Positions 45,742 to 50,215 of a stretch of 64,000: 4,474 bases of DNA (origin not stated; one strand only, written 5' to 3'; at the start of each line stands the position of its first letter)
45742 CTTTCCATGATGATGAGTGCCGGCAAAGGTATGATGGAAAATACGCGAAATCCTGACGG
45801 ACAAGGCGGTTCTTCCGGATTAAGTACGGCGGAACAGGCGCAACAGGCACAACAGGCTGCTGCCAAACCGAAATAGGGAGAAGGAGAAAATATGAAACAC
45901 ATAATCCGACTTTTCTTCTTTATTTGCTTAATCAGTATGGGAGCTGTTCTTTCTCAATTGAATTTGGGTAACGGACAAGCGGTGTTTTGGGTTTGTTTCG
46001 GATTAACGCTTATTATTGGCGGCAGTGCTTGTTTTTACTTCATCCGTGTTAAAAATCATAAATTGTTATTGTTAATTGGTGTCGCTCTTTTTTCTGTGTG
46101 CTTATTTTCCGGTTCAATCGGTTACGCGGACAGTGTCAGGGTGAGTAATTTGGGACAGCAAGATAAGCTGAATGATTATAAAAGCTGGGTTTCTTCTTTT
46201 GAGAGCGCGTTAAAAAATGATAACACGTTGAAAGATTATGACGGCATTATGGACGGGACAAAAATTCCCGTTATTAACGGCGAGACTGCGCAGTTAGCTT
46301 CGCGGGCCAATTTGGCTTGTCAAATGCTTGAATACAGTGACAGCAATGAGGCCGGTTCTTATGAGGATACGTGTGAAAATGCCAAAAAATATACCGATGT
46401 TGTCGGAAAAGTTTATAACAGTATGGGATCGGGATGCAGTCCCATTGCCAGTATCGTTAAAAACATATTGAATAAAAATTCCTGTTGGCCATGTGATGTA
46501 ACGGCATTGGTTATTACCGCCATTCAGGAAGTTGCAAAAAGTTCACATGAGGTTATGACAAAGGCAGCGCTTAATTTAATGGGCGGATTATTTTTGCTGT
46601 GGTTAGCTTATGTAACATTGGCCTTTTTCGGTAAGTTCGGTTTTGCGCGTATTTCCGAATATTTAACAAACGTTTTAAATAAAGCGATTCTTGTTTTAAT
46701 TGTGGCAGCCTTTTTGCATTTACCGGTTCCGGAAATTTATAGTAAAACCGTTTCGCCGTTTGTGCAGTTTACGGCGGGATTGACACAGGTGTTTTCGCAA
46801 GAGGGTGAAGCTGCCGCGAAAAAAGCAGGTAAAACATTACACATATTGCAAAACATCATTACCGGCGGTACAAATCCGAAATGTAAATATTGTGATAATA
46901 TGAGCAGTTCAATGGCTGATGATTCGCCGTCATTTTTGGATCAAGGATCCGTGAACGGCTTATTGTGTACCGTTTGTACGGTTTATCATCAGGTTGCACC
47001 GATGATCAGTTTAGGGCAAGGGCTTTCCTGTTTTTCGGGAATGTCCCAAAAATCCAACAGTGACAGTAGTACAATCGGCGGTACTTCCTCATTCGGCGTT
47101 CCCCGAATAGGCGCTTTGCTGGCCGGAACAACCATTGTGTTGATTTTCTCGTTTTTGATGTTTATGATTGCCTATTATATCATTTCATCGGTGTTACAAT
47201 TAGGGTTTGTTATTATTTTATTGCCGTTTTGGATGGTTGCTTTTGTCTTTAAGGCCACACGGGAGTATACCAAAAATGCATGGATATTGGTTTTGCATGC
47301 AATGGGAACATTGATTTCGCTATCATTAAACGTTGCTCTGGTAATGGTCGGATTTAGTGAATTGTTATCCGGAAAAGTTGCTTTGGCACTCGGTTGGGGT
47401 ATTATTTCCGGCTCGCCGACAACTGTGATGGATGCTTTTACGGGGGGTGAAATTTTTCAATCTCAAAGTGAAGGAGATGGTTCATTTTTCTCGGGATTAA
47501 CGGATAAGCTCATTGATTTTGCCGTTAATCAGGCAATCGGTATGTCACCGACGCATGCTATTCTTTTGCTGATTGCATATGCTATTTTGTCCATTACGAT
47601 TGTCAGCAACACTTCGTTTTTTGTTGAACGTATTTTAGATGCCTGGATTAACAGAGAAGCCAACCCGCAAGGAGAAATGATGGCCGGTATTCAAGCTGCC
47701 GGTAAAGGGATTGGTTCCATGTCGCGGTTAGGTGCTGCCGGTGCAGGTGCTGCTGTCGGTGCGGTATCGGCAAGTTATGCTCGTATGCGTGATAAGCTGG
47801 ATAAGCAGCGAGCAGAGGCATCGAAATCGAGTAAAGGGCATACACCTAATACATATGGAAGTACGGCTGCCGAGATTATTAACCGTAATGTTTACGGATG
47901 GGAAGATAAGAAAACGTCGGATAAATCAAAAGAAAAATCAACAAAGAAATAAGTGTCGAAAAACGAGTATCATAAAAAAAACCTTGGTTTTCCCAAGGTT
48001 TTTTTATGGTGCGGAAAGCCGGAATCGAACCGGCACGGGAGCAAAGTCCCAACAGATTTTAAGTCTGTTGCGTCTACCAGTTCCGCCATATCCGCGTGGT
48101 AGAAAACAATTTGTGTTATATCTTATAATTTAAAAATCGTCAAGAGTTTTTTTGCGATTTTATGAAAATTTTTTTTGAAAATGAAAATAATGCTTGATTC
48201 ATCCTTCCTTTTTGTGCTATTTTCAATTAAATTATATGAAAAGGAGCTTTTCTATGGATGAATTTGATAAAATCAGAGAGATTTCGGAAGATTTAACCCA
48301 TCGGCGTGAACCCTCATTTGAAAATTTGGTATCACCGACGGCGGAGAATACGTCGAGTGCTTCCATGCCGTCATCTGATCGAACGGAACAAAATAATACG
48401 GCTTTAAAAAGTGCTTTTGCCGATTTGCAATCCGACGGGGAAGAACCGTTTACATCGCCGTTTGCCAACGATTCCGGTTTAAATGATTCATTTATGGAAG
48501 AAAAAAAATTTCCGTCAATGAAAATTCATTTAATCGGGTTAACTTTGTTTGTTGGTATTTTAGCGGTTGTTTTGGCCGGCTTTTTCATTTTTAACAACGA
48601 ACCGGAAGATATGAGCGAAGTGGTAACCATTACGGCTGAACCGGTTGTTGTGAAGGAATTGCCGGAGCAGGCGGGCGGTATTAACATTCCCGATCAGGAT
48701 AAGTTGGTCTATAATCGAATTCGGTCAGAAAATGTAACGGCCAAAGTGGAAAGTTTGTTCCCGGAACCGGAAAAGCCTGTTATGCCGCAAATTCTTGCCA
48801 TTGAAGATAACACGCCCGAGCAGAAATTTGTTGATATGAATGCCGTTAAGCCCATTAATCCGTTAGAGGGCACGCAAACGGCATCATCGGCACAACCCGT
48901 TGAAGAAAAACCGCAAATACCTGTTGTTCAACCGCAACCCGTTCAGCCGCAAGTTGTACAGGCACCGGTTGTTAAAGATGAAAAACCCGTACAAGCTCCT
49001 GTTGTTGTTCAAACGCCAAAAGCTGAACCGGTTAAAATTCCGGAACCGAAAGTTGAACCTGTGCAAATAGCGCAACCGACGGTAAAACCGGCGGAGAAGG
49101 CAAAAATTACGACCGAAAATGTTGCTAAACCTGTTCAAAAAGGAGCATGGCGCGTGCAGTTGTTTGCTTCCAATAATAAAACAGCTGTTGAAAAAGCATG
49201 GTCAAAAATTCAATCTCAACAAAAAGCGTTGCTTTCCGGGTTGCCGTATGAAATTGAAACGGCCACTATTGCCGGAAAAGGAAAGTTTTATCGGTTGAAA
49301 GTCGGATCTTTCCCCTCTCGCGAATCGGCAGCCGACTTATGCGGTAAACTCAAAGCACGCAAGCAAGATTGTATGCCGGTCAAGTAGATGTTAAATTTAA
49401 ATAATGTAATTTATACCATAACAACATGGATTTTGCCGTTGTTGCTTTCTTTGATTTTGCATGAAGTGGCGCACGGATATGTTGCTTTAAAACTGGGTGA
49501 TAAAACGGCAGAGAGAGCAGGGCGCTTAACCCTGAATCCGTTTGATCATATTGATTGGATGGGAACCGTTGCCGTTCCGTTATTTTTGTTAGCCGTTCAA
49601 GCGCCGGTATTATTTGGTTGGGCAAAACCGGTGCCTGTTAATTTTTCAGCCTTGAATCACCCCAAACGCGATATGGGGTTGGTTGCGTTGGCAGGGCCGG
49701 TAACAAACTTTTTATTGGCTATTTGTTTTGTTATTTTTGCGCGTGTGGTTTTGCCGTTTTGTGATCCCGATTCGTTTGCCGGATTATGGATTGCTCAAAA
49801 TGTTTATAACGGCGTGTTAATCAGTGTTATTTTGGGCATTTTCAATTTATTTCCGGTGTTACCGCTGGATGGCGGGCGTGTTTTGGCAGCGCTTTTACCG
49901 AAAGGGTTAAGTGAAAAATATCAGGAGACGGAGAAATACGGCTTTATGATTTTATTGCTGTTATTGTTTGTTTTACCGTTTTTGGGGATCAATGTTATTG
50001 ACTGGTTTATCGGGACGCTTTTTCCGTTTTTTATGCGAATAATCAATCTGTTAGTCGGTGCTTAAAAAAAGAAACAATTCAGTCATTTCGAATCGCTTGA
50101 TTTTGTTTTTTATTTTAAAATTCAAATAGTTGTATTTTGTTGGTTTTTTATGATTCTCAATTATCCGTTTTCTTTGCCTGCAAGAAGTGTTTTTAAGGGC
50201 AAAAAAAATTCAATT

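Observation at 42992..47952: Tandem trio of paralogous polytopic membrane proteins with N-terminal CW(F/P)C motifs and low-complexity tails (VirB6/TrbL-like architecture?)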

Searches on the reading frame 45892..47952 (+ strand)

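Call 4: search_protein_families(library=pfam, proteins=[window:45892-47952:+], max_evalue=1)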
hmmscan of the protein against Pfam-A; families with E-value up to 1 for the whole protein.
window:45892-47952:+ (686 aa): 1 family
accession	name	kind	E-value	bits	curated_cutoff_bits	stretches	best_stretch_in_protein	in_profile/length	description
PF18599.6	LCIB_C_CA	-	0.2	11.4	25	1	599-648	90-138/223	Limiting CO2-inducible proteins B/C beta carbonyic anhydrases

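Call 5: search_protein_families(library=ncbifam, proteins=[window:45892-47952:+], max_evalue=1)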
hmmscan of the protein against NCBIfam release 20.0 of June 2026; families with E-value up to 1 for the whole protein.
window:45892-47952:+ (686 aa): 1 family
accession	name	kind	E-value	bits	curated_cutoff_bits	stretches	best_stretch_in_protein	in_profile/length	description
TIGR02429.1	pcaI_scoA_fam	subfamily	0.037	13.4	128.5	1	567-623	77-133/222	3-oxoacid CoA-transferase subunit A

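Call 14: search_protein_families(library=phrogs, proteins=[window:45892-47952:+], max_evalue=0.1)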
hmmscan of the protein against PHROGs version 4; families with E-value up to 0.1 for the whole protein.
window:45892-47952:+ (686 aa): 0 families

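Call 91: search_protein_families(library=padloc, proteins=[window:45892-47952:+], max_evalue=0.01)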
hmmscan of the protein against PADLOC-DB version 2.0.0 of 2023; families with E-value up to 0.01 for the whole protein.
window:45892-47952:+ (686 aa): 0 families

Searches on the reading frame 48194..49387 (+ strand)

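Call 4: search_protein_families(library=pfam, proteins=[window:48194-49387:+], max_evalue=1)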
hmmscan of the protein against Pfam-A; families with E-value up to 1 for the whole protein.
window:48194-49387:+ (397 aa): 1 family
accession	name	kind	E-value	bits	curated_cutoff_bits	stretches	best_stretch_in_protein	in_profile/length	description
PF05036.18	SPOR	-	1.3e-13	51.5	21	1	316-396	2-75/76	SPOR domain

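Call 5: search_protein_families(library=ncbifam, proteins=[window:48194-49387:+], max_evalue=1)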
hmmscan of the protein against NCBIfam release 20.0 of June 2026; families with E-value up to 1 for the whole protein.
window:48194-49387:+ (397 aa): 4 families
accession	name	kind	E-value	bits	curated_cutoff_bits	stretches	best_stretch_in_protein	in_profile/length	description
NF050813.1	CellDivFtsNCaul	equivalog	8.1e-12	45.9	300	2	228-394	100-266/268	cell division protein FtsN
NF007953.1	PRK10672.1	equivalog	0.0013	18.4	201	1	230-391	205-353/362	endolytic peptidoglycan transglycosylase RlpA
NF008641.0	PRK11633.1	equivalog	0.0014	19.1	150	1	205-341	49-174/228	cell division protein DedD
TIGR04526.1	predic_Ig_block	subfamily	0.26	10.2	150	1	225-341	58-172/693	putative immunoglobulin-blocking virulence protein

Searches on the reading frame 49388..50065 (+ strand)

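Call 9: search_protein_families(library=pfam, proteins=[window:49388-50065:+], max_evalue=0.001)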
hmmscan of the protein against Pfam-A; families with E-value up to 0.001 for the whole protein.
window:49388-50065:+ (225 aa): 1 family
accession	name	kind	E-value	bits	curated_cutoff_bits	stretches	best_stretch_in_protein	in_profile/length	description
PF02163.28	Peptidase_M50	-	1.5e-15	57.5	27.2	2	139-194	163-219/221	Peptidase family M50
